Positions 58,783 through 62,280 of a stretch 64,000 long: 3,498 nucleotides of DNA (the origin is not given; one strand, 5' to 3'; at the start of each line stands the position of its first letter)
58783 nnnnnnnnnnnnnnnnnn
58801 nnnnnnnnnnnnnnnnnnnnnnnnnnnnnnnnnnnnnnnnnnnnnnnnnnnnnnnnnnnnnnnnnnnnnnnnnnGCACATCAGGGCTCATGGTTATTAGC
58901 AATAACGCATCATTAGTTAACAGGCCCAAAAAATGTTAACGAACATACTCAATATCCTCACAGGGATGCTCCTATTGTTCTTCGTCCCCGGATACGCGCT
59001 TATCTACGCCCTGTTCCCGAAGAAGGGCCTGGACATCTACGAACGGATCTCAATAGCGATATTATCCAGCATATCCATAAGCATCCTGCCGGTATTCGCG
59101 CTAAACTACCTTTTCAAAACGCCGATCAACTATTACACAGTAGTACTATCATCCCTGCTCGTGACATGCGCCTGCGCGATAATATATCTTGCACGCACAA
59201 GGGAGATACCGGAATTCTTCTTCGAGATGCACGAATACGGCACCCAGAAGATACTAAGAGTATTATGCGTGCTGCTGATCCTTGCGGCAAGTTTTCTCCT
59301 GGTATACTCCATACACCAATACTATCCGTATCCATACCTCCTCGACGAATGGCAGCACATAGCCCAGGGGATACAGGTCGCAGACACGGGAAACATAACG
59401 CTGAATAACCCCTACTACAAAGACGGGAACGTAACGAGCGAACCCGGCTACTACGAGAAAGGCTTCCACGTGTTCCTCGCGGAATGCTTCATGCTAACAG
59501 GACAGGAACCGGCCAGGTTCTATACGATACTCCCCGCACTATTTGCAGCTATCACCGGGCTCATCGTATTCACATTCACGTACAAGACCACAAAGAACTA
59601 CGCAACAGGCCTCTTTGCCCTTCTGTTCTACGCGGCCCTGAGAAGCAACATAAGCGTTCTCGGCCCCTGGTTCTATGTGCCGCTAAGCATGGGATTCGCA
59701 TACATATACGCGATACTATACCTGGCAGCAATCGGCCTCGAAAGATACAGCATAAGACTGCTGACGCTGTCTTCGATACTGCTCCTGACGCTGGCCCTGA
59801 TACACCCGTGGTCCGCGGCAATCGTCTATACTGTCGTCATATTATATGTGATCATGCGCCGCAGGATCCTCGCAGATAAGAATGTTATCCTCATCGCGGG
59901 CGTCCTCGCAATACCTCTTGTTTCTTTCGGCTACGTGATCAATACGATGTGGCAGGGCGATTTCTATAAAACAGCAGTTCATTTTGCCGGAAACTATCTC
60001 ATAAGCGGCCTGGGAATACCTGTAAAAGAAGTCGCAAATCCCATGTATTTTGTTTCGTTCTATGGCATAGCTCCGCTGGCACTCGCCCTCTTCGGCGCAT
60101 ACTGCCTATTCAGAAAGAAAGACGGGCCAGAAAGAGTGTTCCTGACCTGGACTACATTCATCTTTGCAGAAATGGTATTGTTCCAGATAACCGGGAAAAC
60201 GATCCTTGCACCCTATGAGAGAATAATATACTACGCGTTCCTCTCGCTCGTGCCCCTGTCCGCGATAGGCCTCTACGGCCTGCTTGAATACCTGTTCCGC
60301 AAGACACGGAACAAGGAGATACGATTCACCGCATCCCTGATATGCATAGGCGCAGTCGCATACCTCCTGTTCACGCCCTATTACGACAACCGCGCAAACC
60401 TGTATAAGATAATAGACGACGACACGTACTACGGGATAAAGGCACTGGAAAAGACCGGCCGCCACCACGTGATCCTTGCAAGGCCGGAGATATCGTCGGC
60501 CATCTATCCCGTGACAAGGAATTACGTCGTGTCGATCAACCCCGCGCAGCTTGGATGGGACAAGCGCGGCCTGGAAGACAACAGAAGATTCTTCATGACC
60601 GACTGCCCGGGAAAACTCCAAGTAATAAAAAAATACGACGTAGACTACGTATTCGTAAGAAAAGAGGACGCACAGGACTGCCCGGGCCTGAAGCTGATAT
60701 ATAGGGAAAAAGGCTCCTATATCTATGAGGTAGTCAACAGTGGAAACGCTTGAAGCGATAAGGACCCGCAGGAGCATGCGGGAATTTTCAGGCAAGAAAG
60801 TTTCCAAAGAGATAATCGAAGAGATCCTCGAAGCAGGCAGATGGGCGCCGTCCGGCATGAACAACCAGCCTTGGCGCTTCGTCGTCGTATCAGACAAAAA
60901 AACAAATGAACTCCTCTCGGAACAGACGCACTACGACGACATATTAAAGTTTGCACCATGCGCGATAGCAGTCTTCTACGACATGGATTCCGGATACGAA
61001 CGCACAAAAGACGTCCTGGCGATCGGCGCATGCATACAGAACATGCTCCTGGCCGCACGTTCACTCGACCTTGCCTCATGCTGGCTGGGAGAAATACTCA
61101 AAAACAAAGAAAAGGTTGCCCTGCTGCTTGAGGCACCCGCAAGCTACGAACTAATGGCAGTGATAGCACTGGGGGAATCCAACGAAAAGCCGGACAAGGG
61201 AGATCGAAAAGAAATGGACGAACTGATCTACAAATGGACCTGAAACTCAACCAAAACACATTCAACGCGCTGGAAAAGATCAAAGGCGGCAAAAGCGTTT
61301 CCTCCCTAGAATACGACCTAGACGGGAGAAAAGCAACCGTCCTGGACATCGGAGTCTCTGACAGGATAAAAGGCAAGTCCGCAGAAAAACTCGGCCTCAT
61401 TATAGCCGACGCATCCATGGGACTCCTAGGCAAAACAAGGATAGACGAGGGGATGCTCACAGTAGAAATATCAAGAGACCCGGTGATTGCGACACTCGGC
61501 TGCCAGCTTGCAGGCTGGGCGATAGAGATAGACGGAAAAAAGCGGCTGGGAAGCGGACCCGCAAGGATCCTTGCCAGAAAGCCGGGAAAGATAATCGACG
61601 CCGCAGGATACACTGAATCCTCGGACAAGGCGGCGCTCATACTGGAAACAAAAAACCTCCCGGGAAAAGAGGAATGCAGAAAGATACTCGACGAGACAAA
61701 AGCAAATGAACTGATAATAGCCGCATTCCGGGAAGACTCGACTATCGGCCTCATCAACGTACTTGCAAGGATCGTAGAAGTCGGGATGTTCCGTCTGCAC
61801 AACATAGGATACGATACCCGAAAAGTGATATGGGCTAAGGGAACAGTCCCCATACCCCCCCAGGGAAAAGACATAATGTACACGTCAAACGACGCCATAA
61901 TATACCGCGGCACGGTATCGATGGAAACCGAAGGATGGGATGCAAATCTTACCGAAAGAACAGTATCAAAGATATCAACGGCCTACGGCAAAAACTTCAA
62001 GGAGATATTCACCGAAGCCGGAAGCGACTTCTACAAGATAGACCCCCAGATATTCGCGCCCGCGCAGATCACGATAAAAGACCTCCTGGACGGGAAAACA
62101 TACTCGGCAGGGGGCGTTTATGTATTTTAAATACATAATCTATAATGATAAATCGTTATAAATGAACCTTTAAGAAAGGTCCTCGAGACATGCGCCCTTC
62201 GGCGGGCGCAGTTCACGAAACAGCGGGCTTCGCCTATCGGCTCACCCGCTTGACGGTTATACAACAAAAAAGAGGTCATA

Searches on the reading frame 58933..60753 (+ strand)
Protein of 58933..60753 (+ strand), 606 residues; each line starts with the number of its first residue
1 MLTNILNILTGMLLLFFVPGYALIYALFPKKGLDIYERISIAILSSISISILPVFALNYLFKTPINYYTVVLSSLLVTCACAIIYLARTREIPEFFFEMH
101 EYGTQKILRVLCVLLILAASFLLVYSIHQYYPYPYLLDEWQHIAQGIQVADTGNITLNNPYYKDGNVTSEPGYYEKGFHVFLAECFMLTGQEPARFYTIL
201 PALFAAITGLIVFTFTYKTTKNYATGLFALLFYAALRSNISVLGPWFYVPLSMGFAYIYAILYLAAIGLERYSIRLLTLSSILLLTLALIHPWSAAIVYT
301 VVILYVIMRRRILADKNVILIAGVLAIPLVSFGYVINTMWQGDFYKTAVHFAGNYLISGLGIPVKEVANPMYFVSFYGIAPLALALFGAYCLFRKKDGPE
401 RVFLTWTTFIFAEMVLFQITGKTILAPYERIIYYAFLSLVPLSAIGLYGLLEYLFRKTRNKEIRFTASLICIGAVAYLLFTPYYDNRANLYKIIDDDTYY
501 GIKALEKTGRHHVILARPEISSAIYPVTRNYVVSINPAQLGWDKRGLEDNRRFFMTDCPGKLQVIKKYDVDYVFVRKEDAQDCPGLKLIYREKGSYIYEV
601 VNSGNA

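Call 8: search_protein_families(library=pfam, proteins=[window:58933-60753:+], max_evalue=0.001)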
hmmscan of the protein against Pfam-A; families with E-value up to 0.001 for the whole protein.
window:58933-60753:+ (606 aa): 1 family
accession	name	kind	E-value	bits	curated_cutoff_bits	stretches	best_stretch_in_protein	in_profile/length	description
PF07760.16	DUF1616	-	1.2e-09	38.2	31.6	1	4-94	20-122/307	Protein of unknown function (DUF1616)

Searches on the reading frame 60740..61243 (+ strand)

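Call 8: search_protein_families(library=pfam, proteins=[window:60740-61243:+], max_evalue=0.001)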
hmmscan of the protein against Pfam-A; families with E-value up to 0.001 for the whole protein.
window:60740-61243:+ (167 aa): 2 families
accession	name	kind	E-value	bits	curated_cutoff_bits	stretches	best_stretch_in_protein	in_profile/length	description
PF00881.29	Nitroreductase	-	3.5e-32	112.3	23.5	1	7-145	1-166/167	Nitroreductase family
PF14512.11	TM1586_NiRdase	-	4.6e-19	69.3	27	2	94-163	83-149/215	Putative TM nitroreductase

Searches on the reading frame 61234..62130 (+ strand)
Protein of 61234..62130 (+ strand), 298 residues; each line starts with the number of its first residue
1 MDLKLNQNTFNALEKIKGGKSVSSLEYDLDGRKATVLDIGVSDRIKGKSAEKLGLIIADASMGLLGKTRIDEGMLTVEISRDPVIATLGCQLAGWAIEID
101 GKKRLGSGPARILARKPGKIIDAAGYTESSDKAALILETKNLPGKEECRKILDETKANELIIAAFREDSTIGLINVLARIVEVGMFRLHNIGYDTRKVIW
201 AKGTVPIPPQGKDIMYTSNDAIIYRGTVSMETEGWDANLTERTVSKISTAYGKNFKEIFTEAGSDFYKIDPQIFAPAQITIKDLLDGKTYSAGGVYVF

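Call 8: search_protein_families(library=pfam, proteins=[window:61234-62130:+], max_evalue=0.001)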
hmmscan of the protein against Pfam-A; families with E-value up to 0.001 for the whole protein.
window:61234-62130:+ (298 aa): 1 family
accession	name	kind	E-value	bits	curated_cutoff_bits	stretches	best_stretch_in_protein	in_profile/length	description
PF02289.21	MCH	-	1.6e-65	221.8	25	1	5-295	2-302/311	Cyclohydrolase (MCH)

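Call 56: find_encoding_contigs(protein=window:61234-62130:+, flank=10000, max_places=1)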
Protein window:61234-62130:+ (298 aa): 1 contig read that carries it; 1 place shown.
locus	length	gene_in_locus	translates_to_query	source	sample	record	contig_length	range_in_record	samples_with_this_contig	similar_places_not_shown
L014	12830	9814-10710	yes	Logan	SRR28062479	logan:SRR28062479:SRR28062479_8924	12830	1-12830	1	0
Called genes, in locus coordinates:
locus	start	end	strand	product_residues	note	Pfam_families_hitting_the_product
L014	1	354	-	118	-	?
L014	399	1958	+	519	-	PF17759:tRNA_synthFbeta (faint), PF01409:tRNA-synt_2d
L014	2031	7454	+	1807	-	-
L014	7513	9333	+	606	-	PF07760:DUF1616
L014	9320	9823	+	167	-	PF00881:Nitroreductase, PF14512:TM1586_NiRdase (weak)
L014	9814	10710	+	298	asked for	PF02289:MCH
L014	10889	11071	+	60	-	PF12797:Fer4_2 (weak), PF00037:Fer4, PF12837:Fer4_6, PF13237:Fer4_10, PF14697:Fer4_21, PF12800:Fer4_4 (weak), PF12838:Fer4_7, PF13187:Fer4_9, +7 more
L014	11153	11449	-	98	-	PF04242:DUF424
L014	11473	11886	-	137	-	PF01873:eIF-5_eIF-2B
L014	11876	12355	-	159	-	-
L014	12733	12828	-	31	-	?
